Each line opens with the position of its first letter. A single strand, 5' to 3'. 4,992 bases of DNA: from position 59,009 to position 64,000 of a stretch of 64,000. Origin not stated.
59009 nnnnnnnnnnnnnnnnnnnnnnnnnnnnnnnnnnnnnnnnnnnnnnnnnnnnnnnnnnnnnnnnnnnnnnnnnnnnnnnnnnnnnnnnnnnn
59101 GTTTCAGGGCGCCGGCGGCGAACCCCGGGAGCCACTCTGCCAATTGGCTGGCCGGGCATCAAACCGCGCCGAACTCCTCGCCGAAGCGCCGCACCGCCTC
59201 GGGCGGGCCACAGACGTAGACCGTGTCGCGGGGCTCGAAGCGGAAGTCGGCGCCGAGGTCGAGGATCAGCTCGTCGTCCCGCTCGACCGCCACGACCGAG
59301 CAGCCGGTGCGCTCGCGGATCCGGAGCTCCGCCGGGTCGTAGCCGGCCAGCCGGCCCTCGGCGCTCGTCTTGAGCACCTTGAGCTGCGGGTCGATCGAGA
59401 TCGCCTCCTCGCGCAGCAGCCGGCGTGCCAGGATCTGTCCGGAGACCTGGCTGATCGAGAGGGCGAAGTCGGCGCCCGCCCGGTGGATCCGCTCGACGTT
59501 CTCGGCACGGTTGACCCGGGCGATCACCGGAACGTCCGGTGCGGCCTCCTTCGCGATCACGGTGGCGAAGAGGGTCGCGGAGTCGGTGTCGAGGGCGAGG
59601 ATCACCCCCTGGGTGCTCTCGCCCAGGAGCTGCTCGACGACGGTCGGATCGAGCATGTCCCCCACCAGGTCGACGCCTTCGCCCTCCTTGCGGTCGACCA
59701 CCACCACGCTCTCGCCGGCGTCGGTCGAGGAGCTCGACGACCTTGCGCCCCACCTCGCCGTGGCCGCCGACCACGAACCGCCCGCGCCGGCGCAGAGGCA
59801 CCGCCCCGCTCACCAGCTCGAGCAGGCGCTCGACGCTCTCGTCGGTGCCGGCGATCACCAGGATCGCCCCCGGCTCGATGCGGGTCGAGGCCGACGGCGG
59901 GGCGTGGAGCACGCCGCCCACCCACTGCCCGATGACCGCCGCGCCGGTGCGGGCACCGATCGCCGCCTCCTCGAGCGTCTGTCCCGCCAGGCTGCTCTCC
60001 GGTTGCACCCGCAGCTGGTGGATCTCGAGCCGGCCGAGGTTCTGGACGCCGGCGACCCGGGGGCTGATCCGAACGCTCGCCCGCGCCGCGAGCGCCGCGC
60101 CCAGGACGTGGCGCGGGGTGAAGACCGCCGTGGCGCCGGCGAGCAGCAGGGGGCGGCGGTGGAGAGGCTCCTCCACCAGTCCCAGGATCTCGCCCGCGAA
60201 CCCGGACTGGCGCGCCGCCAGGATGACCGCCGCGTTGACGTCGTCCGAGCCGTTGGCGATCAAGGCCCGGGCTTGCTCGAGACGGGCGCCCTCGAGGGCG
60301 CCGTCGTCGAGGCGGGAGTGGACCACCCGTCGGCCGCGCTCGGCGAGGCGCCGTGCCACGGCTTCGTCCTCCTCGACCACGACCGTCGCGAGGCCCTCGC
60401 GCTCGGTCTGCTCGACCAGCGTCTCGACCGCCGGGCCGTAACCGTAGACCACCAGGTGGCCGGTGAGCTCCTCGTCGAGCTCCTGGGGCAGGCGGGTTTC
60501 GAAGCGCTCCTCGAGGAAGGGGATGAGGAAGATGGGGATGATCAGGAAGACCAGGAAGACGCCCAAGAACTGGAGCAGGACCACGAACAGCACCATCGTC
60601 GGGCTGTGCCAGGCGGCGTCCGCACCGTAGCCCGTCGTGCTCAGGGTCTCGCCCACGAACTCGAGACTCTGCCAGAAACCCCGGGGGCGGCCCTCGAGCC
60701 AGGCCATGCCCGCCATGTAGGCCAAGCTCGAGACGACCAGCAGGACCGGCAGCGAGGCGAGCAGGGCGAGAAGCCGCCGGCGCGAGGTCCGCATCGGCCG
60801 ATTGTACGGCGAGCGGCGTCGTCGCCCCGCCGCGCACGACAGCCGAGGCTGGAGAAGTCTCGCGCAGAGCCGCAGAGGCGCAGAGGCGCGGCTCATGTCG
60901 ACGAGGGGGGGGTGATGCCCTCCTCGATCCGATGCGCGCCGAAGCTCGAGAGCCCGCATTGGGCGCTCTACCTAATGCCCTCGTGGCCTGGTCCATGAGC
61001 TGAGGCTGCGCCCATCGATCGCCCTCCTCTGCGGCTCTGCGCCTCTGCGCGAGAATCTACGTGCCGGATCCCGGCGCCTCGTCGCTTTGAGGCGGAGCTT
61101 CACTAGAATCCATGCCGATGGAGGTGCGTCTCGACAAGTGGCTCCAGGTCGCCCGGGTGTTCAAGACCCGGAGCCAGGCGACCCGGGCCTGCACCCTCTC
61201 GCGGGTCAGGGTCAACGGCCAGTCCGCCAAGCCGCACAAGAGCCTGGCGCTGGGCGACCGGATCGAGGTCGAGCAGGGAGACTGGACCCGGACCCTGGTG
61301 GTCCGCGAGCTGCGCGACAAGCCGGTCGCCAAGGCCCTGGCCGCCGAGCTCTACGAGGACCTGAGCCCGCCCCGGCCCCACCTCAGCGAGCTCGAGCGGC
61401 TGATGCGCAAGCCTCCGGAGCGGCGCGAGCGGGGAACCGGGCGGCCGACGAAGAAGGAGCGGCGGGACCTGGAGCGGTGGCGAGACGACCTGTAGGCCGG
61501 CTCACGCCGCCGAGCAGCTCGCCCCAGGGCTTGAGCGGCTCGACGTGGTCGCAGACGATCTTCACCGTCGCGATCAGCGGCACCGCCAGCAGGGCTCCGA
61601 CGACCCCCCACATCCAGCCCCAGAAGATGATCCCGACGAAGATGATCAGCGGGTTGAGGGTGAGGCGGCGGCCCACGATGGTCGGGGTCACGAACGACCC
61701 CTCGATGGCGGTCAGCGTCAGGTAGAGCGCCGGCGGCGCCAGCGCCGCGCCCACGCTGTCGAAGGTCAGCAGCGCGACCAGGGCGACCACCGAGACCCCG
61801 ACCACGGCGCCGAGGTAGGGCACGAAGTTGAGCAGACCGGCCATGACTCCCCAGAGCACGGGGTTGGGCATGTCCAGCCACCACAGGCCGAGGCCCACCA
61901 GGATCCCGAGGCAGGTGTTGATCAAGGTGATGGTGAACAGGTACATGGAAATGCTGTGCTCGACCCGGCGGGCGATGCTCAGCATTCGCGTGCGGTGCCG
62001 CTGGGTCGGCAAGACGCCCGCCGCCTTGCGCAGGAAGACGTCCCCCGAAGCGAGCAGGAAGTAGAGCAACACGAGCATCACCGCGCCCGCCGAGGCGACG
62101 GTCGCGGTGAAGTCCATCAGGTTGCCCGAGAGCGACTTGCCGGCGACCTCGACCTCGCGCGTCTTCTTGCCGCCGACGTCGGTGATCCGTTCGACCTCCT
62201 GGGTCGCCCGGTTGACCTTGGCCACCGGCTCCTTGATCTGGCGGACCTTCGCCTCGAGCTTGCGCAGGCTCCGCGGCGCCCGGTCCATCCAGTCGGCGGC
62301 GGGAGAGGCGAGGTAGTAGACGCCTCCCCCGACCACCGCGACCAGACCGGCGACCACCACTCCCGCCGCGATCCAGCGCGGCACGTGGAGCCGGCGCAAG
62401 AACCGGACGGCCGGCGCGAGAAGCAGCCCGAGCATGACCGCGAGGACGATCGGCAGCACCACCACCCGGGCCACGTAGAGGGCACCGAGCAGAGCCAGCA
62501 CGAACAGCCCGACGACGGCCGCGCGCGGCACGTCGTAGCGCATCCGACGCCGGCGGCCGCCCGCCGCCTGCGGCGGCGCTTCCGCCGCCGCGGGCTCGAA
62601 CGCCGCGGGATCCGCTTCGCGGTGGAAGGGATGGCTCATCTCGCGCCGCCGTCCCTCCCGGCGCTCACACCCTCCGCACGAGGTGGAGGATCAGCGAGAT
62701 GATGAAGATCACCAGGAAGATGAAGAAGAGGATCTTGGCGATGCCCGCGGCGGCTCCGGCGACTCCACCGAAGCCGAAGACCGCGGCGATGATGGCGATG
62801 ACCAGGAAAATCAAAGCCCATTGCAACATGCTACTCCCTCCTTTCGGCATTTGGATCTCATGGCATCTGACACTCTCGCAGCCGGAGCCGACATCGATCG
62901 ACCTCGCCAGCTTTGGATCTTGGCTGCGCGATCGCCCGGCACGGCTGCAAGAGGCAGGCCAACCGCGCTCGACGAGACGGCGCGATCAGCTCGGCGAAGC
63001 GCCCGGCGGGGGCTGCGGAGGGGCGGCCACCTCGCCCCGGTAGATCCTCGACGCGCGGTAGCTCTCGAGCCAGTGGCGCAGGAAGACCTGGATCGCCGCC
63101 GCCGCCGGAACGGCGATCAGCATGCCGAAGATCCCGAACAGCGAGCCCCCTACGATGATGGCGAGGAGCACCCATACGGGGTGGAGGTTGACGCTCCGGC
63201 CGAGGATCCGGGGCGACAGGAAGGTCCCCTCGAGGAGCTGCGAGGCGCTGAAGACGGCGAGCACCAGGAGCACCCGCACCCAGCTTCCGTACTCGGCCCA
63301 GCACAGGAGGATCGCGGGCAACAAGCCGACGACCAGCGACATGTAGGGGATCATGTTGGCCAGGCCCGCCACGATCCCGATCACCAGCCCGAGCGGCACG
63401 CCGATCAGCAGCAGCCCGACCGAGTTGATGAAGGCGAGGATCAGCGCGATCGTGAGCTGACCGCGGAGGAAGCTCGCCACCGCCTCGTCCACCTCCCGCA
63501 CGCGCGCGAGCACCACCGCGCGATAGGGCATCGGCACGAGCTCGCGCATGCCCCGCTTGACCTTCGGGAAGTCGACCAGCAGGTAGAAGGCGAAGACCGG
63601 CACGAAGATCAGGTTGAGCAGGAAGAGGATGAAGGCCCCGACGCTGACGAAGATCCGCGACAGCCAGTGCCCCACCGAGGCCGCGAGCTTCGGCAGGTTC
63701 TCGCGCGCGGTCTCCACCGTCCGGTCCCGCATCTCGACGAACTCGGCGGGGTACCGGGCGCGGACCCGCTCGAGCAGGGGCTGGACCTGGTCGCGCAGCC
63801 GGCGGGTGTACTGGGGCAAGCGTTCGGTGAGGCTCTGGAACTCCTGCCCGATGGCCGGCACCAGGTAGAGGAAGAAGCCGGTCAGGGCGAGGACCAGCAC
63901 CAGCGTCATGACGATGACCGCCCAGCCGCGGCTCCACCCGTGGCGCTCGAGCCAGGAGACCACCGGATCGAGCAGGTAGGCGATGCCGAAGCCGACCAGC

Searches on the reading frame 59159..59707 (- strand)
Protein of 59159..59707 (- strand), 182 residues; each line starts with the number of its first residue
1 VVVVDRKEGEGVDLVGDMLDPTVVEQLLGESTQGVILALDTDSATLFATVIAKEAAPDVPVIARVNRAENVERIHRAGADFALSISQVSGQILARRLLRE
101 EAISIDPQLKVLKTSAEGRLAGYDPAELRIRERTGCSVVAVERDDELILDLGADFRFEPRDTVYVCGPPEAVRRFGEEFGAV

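Call 17: search_protein_families(library=pfam, proteins=[window:59159-59707:-], max_evalue=0.00001)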
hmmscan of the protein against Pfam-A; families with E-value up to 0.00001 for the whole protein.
window:59159-59707:- (182 aa): 2 families
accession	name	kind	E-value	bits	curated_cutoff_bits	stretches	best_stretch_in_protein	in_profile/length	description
PF02080.26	TrkA_C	-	1.3e-11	44.6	27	1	126-180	18-71/71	TrkA-C domain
PF02254.24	TrkA_N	-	1.5e-11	45.1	23.8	1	14-84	45-115/116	TrkA-N domain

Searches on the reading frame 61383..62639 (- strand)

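Call 17: search_protein_families(library=pfam, proteins=[window:61383-62639:-], max_evalue=0.00001)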
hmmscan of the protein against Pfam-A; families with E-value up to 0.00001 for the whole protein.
window:61383-62639:- (418 aa): 1 family
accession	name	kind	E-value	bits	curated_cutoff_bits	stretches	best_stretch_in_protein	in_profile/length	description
PF01594.21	AI-2E_transport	-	1.1e-53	183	34.3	1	43-365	4-325/327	AI-2E family transporter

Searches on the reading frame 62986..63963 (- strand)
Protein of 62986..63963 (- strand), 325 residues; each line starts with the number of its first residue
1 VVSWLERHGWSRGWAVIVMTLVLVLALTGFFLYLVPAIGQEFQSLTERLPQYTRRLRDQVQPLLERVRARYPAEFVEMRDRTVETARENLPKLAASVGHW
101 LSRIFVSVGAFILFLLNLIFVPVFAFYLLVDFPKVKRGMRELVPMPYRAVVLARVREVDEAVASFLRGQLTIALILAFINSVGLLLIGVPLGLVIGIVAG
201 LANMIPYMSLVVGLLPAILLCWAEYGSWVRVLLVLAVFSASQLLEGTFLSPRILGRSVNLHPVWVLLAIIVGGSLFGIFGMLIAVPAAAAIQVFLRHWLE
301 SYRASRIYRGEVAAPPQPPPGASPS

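Call 17: search_protein_families(library=pfam, proteins=[window:62986-63963:-], max_evalue=0.00001)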
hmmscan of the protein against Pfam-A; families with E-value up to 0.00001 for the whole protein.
window:62986-63963:- (325 aa): 1 family
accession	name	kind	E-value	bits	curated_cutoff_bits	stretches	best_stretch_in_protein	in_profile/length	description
PF01594.21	AI-2E_transport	-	1.8e-65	221.7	34.3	1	2-298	39-326/327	AI-2E family transporter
